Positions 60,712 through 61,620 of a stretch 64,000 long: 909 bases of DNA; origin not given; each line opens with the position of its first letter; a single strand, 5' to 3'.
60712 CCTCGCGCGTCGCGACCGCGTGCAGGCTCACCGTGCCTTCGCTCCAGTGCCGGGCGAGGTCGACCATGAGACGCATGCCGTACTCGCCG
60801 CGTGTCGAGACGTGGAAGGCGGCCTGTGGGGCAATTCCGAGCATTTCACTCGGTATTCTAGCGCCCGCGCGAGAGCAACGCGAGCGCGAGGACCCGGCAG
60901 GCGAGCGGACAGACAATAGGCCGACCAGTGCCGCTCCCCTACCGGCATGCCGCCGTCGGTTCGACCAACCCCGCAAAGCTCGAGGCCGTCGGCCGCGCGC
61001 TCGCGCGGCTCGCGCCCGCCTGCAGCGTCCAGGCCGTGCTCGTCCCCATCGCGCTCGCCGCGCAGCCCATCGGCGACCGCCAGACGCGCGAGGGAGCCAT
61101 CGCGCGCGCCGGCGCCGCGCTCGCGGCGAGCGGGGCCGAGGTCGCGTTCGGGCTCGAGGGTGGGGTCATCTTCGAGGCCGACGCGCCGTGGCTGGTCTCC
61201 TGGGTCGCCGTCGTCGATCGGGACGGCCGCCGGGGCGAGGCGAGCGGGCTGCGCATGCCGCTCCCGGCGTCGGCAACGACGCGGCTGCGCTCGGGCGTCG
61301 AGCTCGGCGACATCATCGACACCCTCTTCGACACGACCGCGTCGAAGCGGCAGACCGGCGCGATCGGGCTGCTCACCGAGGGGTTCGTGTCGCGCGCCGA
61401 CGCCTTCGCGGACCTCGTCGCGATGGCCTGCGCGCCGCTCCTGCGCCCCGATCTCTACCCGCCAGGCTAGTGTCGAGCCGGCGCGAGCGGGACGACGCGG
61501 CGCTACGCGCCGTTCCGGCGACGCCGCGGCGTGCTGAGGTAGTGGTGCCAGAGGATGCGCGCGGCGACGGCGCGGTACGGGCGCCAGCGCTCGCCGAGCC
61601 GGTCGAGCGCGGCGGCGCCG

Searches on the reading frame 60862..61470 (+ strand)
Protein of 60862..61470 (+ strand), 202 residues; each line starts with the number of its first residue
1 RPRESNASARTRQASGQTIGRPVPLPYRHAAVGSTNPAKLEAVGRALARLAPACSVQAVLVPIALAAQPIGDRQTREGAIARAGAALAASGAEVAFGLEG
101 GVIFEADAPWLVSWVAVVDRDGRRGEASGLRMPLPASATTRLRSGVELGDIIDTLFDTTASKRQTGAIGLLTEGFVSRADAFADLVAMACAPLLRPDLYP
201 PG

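Call 32: search_protein_families(library=pfam, proteins=[window:60862-61470:+])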
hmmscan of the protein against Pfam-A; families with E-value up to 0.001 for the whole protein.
window:60862-61470:+ (202 aa): 1 family
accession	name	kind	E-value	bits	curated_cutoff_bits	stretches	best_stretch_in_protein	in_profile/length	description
PF01931.24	NTPase_I-T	-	4e-44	150.8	25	1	33-193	1-161/162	Protein of unknown function DUF84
